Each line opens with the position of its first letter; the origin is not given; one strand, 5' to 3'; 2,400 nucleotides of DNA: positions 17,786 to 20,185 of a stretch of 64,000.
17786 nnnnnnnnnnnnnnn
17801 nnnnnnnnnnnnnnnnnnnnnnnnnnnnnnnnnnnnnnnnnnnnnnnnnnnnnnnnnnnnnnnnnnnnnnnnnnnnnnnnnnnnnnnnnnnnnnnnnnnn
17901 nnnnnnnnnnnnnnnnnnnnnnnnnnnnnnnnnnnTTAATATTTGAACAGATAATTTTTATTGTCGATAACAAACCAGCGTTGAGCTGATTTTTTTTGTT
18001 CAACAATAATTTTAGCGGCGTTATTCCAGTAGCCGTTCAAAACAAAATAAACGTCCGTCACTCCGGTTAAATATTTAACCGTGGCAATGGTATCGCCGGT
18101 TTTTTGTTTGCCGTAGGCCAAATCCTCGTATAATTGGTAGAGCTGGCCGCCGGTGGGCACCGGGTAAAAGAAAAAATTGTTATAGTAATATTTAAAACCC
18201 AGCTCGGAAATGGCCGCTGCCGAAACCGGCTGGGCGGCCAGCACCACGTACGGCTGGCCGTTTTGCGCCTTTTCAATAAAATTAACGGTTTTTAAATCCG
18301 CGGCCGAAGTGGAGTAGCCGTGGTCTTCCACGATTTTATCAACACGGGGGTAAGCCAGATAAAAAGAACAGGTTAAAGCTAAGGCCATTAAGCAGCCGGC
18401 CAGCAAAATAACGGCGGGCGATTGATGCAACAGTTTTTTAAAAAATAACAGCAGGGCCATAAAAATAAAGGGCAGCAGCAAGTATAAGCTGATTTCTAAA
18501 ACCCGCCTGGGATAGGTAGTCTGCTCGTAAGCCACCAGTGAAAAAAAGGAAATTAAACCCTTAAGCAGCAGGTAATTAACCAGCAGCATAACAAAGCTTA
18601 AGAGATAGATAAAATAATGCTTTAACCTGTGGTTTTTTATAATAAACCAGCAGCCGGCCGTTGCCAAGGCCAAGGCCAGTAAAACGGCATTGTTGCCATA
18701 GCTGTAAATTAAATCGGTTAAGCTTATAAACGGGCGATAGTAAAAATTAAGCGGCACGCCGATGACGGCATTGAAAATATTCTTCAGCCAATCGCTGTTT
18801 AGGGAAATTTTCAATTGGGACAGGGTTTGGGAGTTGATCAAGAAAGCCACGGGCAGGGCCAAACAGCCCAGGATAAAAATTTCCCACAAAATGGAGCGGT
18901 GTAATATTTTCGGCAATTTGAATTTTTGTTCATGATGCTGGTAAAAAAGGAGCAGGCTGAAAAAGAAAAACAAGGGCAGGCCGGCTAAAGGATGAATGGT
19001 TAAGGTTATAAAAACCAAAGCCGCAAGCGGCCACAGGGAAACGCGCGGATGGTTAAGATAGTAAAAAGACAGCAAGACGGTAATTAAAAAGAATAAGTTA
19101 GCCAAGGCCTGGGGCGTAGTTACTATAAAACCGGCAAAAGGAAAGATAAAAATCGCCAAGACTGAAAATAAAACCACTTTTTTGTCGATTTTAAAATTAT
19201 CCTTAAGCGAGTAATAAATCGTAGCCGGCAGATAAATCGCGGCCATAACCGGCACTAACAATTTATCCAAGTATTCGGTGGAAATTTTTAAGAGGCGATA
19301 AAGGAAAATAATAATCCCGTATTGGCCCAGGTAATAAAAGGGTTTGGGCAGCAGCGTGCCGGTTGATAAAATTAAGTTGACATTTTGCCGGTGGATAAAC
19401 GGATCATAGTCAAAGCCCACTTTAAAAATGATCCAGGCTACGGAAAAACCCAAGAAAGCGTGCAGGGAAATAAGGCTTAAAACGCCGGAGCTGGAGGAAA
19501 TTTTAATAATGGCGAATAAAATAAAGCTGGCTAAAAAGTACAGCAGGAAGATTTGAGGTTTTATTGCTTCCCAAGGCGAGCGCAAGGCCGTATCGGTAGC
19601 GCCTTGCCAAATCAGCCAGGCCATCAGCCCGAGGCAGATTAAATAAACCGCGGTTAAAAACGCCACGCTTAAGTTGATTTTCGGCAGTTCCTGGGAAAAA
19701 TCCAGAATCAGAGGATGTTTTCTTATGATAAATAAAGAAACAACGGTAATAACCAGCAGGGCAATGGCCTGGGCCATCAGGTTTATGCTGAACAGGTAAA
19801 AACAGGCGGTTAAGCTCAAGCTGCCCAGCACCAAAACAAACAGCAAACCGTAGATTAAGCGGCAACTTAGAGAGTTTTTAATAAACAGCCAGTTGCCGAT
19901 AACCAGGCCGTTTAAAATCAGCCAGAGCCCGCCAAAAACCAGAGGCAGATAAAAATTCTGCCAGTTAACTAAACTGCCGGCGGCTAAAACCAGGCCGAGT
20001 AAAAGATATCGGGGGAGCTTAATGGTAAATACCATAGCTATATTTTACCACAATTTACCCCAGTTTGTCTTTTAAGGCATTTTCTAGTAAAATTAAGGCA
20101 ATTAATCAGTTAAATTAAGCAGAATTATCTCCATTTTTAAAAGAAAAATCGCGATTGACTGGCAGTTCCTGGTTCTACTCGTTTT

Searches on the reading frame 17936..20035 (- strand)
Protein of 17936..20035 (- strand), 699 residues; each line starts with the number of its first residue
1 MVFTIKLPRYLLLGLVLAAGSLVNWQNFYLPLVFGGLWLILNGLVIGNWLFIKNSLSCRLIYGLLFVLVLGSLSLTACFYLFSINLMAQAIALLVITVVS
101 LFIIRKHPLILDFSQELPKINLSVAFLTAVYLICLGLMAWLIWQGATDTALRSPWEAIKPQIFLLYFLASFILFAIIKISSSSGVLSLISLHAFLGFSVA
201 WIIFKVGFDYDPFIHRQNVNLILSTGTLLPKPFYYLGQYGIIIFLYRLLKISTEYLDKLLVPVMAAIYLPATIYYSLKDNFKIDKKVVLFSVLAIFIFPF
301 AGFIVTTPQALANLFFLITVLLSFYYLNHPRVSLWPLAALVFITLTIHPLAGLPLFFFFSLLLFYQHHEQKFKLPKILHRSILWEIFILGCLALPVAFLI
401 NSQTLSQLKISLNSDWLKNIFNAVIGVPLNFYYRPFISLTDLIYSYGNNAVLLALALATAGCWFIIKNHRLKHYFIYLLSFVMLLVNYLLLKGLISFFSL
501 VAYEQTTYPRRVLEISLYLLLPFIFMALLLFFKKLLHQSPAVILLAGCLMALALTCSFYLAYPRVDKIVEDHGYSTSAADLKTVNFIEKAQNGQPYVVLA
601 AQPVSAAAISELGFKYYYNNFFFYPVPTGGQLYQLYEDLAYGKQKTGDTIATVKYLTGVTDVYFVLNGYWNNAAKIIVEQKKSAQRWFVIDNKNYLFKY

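Call 4: search_protein_families(library=pfam, proteins=[window:17936-20035:-], max_evalue=0.01)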
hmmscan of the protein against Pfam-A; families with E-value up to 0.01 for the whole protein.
window:17936-20035:- (699 aa): 0 families

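Call 17: search_protein_families(library=ncbifam, proteins=[window:17936-20035:-], max_evalue=0.01)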
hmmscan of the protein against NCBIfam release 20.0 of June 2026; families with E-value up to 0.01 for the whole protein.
window:17936-20035:- (699 aa): 0 families

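Call 33: find_homologous_proteins(query=window:17936-20035:-, max_evalue=0.001)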
Query window:17936-20035:- (699 aa): 214 proteins with E <= 0.001 among 8000 candidates; the best 120 are listed.
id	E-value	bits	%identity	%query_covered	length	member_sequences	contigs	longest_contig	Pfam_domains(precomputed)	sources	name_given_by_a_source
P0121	0.0e+0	1520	100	100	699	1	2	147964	-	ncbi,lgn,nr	ncbi:MAG: hypothetical protein NTZ18_01495 [Candidatus Komeilibacteria bacterium]|nr:hypothetical pr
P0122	0.0e+0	1066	70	100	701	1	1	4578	-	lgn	-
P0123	5.9e-263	893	61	97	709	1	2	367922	-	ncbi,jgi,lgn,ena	ncbi:MAG: hypothetical protein WCV73_00045 [Patescibacteria group bacterium]|jgi:hypothetical protei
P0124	4.2e-260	883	59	100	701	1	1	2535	-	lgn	-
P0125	7.3e-260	883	59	100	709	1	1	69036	-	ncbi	-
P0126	1.1e-257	875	58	100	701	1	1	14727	-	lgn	-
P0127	8.2e-257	873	57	100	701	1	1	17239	-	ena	-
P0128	7.6e-256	869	57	100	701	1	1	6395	-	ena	-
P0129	2.0e-255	868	57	100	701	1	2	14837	-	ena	-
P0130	2.5e-255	868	56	100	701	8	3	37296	-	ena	-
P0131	2.7e-255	868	58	100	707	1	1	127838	-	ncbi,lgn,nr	ncbi:MAG: hypothetical protein Q8P32_01715 [Candidatus Komeilibacteria bacterium]|nr:hypothetical pr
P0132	1.1e-254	866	59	94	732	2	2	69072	-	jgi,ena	-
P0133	7.7e-250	850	58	99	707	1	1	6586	-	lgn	-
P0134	2.1e-245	835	58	96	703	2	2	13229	-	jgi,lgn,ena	jgi:hypothetical protein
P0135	7.6e-238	810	56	93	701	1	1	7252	-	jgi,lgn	jgi:hypothetical protein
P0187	5.1e-94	335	32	95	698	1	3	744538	-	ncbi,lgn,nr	ncbi:MAG: hypothetical protein PHW53_00120 [Patescibacteria group bacterium]|nr:hypothetical protein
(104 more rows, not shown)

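Call 45: find_encoding_contigs(protein=P0131, flank=8000, max_places=1)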
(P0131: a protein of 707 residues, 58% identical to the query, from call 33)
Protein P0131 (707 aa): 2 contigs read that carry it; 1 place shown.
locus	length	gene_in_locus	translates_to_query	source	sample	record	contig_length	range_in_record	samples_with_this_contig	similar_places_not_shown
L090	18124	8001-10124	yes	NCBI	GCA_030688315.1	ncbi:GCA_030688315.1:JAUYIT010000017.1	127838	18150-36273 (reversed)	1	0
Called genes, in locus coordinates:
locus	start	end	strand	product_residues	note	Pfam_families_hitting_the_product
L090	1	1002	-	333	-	PF01073:3Beta_HSD, PF01370:Epimerase, PF02719:Polysacc_synt_2, PF04321:RmlD_sub_bind, PF07993:NAD_binding_4, PF16363:GDP_Man_Dehyd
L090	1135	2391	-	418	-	PF05221:AdoHcyase, PF02826:2-Hacid_dh_C, PF00670:AdoHcyase_NAD, PF07991:KARI_N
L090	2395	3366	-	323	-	PF00294:PfkB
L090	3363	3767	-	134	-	PF11969:DcpS_C, PF01230:HIT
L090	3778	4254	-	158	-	PF00908:dTDP_sugar_isom, PF14667:Polysacc_synt_C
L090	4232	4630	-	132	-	-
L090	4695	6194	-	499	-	-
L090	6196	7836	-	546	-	PF13231:PMT_2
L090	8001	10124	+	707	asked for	-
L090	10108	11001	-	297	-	PF01209:Ubie_methyltran, PF08003:Methyltransf_9 (weak), PF13489:Methyltransf_23, PF13847:Methyltransf_31, PF08241:Methyltransf_11, PF08242:Methyltransf_12, PF13649:Methyltransf_25, PF05148:Methyltransf_8 (weak)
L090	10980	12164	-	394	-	PF13439:Glyco_transf_4, PF13579:Glyco_trans_4_4, PF20706:GT4-conflict (weak), PF00534:Glycos_transf_1, PF13692:Glyco_trans_1_4, PF13524:Glyco_trans_1_2 (weak)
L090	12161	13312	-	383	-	PF08323:Glyco_transf_5 (weak), PF13439:Glyco_transf_4, PF13477:Glyco_trans_4_2 (weak), PF13579:Glyco_trans_4_4, PF20706:GT4-conflict, PF00534:Glycos_transf_1, PF13692:Glyco_trans_1_4, PF13524:Glyco_trans_1_2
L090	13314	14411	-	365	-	PF00535:Glycos_transf_2, PF13641:Glyco_tranf_2_3, PF13506:Glyco_transf_21 (weak), PF13632:Glyco_trans_2_3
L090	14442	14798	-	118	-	PF10066:DUF2304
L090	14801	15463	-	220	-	PF00535:Glycos_transf_2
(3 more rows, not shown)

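Call 46: find_encoding_contigs(protein=P0187, flank=8000, max_places=1)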
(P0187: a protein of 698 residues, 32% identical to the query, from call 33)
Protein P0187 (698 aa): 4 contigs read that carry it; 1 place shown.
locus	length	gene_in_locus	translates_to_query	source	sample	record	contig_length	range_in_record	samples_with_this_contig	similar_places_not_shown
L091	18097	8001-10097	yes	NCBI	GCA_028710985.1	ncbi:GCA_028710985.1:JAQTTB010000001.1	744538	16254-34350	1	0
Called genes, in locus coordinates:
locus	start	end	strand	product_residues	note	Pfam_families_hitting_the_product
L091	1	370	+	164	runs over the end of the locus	PF01467:CTP_transf_like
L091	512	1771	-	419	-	PF03952:Enolase_N, PF00113:Enolase_C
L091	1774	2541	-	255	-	PF04402:SIMPL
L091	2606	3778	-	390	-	PF00162:PGK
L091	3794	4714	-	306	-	PF00149:Metallophos, PF12850:Metallophos_2 (weak)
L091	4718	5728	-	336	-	PF00044:Gp_dh_N, PF02800:Gp_dh_C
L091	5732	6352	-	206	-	PF18933:PsbP_2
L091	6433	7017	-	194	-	PF00889:EF_TS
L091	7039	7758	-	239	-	PF00318:Ribosomal_S2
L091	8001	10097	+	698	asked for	-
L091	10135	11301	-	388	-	PF13439:Glyco_transf_4, PF13579:Glyco_trans_4_4, PF00534:Glycos_transf_1, PF13692:Glyco_trans_1_4, PF13524:Glyco_trans_1_2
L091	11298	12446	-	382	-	PF08323:Glyco_transf_5 (faint), PF13439:Glyco_transf_4, PF13579:Glyco_trans_4_4, PF20706:GT4-conflict, PF00534:Glycos_transf_1, PF13692:Glyco_trans_1_4, PF13524:Glyco_trans_1_2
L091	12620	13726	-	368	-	PF00535:Glycos_transf_2, PF13641:Glyco_tranf_2_3, PF13632:Glyco_trans_2_3 (weak)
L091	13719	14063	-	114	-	PF10066:DUF2304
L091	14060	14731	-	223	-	PF00535:Glycos_transf_2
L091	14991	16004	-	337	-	PF01073:3Beta_HSD, PF01370:Epimerase, PF02719:Polysacc_synt_2 (weak), PF07993:NAD_binding_4 (faint), PF16363:GDP_Man_Dehyd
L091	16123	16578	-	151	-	PF04138:GtrA_DPMS_TM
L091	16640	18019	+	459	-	PF02397:Bac_transf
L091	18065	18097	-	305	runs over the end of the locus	PF01073:3Beta_HSD, PF01370:Epimerase, PF02719:Polysacc_synt_2, PF04321:RmlD_sub_bind, PF05368:NmrA (weak), PF07993:NAD_binding_4 (faint), PF13460:NAD_binding_10, PF16363:GDP_Man_Dehyd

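Call 48: find_related_loci(query=A2, collection=metagenome_contigs, flank=10000)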
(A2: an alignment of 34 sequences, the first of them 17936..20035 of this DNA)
Query A2 (699 aa) in metagenome_contigs; peptide patterns used: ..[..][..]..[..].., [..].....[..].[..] (x = any residue, [..] = any of these).
583 stretches matched a pattern; 512 encode a relative of the query (tblastn E <= 1e-3); the best 80 are kept; 80 distinct loci.
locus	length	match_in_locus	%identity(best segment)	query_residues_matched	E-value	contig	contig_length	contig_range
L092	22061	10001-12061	61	19-699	0e+0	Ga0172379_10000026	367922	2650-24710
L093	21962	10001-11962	59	46-699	0e+0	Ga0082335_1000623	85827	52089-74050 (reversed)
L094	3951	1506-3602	55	1-699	0e+0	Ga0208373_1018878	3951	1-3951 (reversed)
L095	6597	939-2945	58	32-699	0e+0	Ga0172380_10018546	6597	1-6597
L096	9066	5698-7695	58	35-699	0e+0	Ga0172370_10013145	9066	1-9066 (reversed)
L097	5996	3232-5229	53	35-699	0e+0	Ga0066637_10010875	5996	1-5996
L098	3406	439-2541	51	1-699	0e+0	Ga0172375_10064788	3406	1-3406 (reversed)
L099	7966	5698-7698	55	32-699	0e+0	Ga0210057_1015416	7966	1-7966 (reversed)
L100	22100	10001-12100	54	1-699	0e+0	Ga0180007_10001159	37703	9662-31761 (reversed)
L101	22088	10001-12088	52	1-699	0e+0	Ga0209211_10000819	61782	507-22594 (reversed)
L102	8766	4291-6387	55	1-699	0e+0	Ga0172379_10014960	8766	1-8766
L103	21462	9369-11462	53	1-699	0e+0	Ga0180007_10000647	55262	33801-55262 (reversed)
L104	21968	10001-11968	52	43-699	0e+0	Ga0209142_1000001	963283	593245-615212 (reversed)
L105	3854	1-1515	61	195-699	0e+0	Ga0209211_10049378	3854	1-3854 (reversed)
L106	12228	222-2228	52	30-699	0e+0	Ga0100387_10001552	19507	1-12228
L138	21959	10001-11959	35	43-699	3e-98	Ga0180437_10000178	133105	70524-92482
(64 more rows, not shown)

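Call 51: predict_structure(alignment_id=A2)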
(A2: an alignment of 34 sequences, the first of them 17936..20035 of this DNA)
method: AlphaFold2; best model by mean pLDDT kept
length: 699 residues; sequences in the alignment: 34
mean_pLDDT: 90.8   pTM: 0.91
mean pLDDT of the five models: 90.8, 90.0, 89.9, 88.7, 88.6
residues with pLDDT >= 90: 486; 70-90: 187; 50-70: 26; < 50: 0
segments of 3 or more residues with pLDDT < 50: none
pLDDT, mean of each block of 10 residues (from residue 1): 91 92 87 95 94 89 97 95 93 95 93 77 95 98 95 93 97 96 90 96 89 90 91 88 95 92 97 90 91 95 92 97 87 92 95 96 85 73 93 91 72 89 77 73 89 94 93 91 95 83 76 93 95 96 97 96 83 86 96 94 93 90 80 91 92 95 93 91 95 94
secondary structure, 60 per line:
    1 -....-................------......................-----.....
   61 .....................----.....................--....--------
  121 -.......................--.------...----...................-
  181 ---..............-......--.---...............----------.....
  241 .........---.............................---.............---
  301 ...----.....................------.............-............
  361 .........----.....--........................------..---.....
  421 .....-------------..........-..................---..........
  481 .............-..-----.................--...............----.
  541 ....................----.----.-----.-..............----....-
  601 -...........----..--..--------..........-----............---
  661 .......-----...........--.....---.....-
elements in order (helices of 4 or more, strands of 3 or more residues): E2-5 H7-22 H29-50 H56-81 H86-106 E109-112 H122-144 H161-179 H184-197 H199-203 H211-225 H236-249 H253-281 H285-297 H308-328 H335-347 H349-369 H374-378 H381-404 H416-425 H439-448 H450-467 H471-493 H502-518 H521-535 H540-560 H578-591 E596-599 H602-612 H631-640 H646-657 E661-667 H673-683 E686-690 E694-698

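Call 59: search_protein_families(library=pfam, proteins=[window:17936-20035:-], max_evalue=1)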
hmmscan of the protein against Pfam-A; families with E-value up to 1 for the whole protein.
window:17936-20035:- (699 aa): 0 families

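Call 85: search_protein_representatives(alignment_id=A2)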
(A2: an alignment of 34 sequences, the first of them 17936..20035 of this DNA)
Query: 34 sequences, 698 profile positions. Proteins with E-value up to 0.001 (for the whole library): 1563; up to 1e-10: 1320; up to 1e-30: 1022. The best 150 are listed.
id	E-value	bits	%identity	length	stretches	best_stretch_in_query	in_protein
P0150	2.5e-251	852.6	-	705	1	2-697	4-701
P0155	2.2e-249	846.2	-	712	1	2-697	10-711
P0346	1.7e-235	800.2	-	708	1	8-697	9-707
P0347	1.2e-231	787.5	-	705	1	10-696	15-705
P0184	6.8e-231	785.0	-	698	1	1-698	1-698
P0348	1.2e-230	784.2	-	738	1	1-697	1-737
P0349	7.2e-229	778.4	-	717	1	9-696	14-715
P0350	2.5e-228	776.6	-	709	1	8-698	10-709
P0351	3.1e-227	773.0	-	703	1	1-697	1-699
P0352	7.2e-227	771.7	-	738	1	6-695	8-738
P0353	3.7e-222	756.2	-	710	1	3-697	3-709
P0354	1.9e-220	750.6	-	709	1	8-697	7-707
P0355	2.5e-218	743.5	-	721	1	8-697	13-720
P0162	1.1e-217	741.5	-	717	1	5-698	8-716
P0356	8.2e-217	738.5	-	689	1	7-697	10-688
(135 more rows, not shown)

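Call 95: fold_search(model_id=the predicted structure, library=pdb)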
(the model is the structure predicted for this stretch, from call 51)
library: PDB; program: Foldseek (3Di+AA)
matches with E <= 10: 235; with E <= 0.001: 0
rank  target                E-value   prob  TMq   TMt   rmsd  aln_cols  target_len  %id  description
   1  8agc_A                1.0e-03  1.00  0.34  0.34  10.7       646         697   12  Structure of yeast oligosaccharylransferase complex with lipid-linked oligosaccharide and non-acceptor peptide bound (released 2022-12-07)
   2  7oci_F                2.4e-03  1.00  0.40  0.43  11.4       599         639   12  Cryo-EM structure of yeast Ost6p containing oligosaccharyltransferase complex (released 2022-02-16)
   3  8if8_B                3.2e-03  1.00  0.41  0.45  11.0       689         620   12  Arabinosyltransferase AftA (released 2023-05-31)
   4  3wak                  9.1e-03  1.00  0.35  0.30  10.9       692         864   11  Crystal structure of the Archaeoglobus fulgidus oligosaccharyltransferase (O29867_ARCFU) in the apo form (released 2013-10-30)
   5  5f15                  1.6e-02  0.99  0.36  0.43  11.5       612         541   12  Crystal Structure of ArnT from Cupriavidus metallidurans bound to Undecaprenyl phosphate (released 2016-02-17)
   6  5ezm                  6.1e-02  0.96  0.34  0.41  11.5       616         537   11  Crystal Structure of ArnT from Cupriavidus metallidurans in the apo state (released 2016-02-17)
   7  9hkm_C                1.3e-01  0.09  0.09  0.11  26.8       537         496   12  Transient activated state of BetP-M150E (released 2025-12-17)
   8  8thi_B                2.9e-01  0.04  0.08  0.09  27.6       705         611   11  Cryo-EM structure of the Tripartite ATP-independent Periplasmic (TRAP) transporter SiaQM from Haemophilus influenzae ( (released 2023-11-22)
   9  7f47                  3.2e-01  0.09  0.11  0.10  24.6       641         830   11  Cryo-EM structure of Rhizobium etli MprF (released 2022-06-22)
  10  9i8u_A                3.8e-01  0.05  0.08  0.10  28.1       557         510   13  Upregulated state of BetP with Potassium in Amphipol A8-35 (released 2026-02-18)
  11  8b71_A                4.3e-01  0.06  0.08  0.10  29.1       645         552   11  Upright KimA dimer with bound c-di-AMP from B. subtilis (released 2023-01-18)
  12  6jb3                  4.3e-01  0.06  0.10  0.10  30.0       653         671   12  Structure of SUR1 subunit bound with repaglinide (released 2019-05-22)
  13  3qs6                  4.5e-01  0.05  0.09  0.12  25.2       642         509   12  Crystal structure of LeuT mutant F259V,I359Q bound to sodium and L-tryptophan (released 2011-10-12)
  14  2qb4                  4.7e-01  0.05  0.10  0.12  26.4       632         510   12  Crystal Structure Analysis of LeuT complexed with L-leucine, sodium and desipramine (released 2007-08-21)
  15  8bzy_A                4.9e-01  0.08  0.09  0.13  24.9       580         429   10  Structure of SLC40/ferroportin in complex with vamifeport and synthetic nanobody Sy3 in occluded conformation (released 2023-03-22)
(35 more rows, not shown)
